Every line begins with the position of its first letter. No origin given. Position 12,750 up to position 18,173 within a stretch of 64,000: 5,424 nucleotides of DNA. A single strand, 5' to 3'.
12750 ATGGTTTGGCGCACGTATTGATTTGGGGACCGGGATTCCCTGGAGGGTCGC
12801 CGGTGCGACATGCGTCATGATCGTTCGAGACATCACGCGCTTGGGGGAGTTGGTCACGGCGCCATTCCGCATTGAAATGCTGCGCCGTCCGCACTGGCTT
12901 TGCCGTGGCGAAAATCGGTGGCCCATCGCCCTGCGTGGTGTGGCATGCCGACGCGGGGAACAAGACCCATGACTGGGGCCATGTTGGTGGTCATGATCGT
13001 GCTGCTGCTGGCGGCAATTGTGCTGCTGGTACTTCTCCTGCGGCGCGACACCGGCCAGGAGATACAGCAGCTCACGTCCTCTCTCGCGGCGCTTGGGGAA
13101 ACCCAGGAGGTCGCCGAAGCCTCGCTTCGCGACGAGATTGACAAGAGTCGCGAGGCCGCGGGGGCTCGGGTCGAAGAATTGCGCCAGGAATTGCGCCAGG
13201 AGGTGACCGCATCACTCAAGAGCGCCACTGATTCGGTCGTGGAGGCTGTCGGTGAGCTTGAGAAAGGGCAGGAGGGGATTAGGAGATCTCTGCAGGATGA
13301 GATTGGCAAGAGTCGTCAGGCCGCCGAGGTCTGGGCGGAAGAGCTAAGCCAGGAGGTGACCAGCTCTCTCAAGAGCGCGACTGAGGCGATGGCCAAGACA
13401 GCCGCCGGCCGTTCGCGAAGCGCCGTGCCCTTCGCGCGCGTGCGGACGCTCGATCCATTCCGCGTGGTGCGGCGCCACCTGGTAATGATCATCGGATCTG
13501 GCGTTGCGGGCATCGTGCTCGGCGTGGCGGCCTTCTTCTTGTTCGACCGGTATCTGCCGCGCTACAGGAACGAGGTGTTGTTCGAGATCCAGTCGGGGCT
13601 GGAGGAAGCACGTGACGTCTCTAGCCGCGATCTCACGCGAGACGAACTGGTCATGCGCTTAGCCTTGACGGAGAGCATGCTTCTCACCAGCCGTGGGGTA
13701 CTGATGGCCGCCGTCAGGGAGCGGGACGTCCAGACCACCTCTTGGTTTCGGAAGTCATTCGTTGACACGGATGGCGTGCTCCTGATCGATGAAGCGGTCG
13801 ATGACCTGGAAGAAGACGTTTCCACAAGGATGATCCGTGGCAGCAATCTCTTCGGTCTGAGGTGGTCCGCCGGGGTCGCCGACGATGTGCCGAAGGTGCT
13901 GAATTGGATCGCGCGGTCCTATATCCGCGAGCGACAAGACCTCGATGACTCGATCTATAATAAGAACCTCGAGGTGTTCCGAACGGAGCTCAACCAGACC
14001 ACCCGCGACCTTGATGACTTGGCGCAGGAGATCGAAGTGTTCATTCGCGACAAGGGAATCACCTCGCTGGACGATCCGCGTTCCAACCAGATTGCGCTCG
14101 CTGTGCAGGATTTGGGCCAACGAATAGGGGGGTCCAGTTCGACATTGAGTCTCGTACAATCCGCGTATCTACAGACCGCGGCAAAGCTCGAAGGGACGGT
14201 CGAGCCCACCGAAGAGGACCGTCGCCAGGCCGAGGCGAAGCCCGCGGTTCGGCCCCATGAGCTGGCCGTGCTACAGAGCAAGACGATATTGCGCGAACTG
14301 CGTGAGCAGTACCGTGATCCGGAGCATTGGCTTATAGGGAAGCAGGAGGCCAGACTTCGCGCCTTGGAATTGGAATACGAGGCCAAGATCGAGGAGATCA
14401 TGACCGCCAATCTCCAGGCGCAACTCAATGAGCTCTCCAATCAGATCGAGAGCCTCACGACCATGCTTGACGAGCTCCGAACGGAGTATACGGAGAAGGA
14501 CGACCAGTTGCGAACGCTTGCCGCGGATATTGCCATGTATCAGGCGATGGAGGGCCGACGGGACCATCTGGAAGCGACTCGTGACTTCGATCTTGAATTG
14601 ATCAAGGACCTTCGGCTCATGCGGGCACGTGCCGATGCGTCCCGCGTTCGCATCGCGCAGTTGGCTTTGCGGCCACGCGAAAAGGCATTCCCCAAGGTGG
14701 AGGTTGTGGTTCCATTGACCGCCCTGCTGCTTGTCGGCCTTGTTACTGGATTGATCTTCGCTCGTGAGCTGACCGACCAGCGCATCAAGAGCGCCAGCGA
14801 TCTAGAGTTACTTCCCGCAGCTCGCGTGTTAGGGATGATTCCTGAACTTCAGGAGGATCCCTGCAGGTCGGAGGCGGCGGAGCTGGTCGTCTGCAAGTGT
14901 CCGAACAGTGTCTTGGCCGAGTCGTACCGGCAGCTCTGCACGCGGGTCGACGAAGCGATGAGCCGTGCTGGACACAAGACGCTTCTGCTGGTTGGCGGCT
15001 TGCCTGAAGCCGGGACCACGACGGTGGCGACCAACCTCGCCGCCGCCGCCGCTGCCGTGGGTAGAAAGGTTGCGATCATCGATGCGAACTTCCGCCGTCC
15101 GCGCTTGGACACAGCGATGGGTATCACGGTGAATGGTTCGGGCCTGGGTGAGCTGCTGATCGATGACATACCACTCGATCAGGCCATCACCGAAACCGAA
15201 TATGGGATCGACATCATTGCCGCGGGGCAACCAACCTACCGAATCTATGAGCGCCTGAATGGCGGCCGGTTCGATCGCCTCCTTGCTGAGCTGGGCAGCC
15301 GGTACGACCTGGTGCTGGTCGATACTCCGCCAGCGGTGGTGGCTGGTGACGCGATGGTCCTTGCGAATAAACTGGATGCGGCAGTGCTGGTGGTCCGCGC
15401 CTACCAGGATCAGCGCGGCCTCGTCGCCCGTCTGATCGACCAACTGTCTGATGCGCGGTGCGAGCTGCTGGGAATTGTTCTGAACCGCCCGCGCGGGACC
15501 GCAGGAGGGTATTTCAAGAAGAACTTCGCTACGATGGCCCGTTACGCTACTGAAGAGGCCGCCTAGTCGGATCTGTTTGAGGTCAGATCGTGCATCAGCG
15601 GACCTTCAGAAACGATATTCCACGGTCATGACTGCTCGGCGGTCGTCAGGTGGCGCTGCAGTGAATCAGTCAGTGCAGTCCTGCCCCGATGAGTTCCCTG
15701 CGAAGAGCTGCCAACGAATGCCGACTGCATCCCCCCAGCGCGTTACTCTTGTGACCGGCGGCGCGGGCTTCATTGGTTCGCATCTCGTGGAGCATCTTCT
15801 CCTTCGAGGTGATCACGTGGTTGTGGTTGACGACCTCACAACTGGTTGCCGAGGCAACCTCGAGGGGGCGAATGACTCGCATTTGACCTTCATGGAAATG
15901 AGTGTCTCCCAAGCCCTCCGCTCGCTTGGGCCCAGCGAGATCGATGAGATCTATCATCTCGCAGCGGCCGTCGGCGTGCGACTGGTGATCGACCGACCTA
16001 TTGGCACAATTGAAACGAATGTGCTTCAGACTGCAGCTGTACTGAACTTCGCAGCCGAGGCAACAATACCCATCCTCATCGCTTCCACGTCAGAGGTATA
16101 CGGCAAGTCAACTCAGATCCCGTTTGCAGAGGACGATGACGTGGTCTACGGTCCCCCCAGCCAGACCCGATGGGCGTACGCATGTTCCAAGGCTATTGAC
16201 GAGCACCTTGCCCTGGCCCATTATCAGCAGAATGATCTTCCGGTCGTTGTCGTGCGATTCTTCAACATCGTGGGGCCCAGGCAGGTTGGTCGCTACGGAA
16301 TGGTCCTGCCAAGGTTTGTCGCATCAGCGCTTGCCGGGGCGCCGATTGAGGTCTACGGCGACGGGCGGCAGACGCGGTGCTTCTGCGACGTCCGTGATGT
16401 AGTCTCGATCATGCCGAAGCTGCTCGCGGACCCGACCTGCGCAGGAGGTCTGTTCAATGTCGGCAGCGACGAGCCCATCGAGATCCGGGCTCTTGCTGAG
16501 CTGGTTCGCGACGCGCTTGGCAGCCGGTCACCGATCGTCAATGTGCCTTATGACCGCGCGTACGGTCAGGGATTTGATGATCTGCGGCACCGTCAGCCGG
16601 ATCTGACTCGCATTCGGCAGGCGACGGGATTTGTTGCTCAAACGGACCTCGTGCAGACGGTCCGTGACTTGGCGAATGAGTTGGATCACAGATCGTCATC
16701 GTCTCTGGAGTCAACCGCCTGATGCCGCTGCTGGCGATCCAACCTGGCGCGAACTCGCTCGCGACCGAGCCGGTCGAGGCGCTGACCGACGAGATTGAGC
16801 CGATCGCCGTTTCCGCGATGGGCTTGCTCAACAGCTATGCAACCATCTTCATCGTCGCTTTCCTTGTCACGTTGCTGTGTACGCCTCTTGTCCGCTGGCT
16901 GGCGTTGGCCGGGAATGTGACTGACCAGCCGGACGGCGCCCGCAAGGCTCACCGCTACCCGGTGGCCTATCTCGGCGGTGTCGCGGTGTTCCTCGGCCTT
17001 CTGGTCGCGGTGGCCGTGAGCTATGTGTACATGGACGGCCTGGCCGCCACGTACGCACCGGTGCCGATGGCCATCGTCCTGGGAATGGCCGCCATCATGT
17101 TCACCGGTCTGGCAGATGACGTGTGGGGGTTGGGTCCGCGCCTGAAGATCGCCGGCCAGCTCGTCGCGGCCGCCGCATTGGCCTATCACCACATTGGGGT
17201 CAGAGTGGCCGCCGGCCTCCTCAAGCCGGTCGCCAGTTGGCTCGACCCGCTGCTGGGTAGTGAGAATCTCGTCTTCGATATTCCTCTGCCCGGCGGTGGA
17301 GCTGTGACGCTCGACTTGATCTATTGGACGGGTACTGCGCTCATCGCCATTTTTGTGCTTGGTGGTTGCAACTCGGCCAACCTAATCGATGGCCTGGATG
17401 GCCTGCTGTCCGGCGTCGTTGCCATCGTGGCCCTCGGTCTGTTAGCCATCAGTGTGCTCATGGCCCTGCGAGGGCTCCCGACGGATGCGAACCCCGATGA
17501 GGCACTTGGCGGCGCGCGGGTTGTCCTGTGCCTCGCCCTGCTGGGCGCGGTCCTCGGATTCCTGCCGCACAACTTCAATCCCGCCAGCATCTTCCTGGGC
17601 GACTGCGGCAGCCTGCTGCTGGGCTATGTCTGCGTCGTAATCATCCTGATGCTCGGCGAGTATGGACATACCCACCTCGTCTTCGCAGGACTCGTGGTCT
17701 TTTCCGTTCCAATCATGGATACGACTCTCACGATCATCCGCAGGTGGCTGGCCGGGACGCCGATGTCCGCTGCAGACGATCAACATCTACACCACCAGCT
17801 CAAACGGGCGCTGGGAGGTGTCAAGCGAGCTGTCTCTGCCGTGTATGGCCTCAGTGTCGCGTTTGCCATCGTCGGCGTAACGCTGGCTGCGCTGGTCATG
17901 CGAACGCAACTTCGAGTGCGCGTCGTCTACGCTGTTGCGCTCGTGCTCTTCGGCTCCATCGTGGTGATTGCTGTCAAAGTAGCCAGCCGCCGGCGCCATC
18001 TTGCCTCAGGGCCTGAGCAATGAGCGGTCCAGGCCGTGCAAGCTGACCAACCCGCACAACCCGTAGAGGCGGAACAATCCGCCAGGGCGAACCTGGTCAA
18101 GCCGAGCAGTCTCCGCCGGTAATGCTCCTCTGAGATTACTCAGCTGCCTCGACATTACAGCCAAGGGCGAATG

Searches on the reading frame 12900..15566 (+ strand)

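Call 22: search_protein_families(library=pfam, proteins=[window:12900-15566:+], max_evalue=0.0001)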
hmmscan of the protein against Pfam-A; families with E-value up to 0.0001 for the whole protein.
window:12900-15566:+ (888 aa): 1 family
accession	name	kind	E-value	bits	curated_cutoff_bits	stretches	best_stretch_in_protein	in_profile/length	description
PF13614.12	AAA_31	-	1.4e-06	28.8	27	1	705-823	14-141/177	AAA domain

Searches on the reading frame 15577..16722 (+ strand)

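Call 22: search_protein_families(library=pfam, proteins=[window:15577-16722:+], max_evalue=0.0001)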
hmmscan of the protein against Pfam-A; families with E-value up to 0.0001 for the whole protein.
window:15577-16722:+ (381 aa): 6 families
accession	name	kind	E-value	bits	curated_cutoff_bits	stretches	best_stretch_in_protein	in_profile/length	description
PF01370.27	Epimerase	-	1.2e-50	172.6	20.9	1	58-296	2-240/240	NAD dependent epimerase/dehydratase family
PF16363.11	GDP_Man_Dehyd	-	2.2e-45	156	27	1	58-364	1-331/332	GDP-mannose 4,6 dehydratase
PF07993.18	NAD_binding_4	-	3.4e-13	49.8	20.1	1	120-239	87-215/258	Male sterility protein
PF02719.21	Polysacc_synt_2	-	2e-11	44.1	20.2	1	58-168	2-124/293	Polysaccharide biosynthesis protein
PF01073.25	3Beta_HSD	-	4.2e-09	36.3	22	1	58-234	1-184/280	3-beta hydroxysteroid dehydrogenase/isomerase family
PF04321.23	RmlD_sub_bind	-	7.8e-05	22.3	27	0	57-318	3-235/287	RmlD substrate binding domain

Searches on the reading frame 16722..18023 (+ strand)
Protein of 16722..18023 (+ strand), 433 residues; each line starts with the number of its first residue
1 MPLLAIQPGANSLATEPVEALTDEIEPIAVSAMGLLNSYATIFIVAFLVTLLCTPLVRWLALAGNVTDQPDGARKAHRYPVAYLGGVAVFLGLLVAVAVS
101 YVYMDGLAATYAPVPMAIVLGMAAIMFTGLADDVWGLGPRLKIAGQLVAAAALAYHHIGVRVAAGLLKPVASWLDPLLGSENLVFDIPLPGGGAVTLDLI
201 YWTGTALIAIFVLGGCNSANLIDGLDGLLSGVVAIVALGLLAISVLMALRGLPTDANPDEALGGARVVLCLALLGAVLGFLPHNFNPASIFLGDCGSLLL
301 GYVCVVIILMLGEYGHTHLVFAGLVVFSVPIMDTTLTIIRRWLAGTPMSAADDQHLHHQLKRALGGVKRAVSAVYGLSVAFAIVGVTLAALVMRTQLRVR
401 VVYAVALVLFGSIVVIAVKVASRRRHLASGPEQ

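Call 22: search_protein_families(library=pfam, proteins=[window:16722-18023:+], max_evalue=0.0001)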
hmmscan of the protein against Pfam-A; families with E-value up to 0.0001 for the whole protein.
window:16722-18023:+ (433 aa): 1 family
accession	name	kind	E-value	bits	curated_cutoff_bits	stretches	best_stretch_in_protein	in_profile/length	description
PF00953.26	Glycos_transf_4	-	1.8e-30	106.5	27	1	117-311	3-159/160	Glycosyl transferase family 4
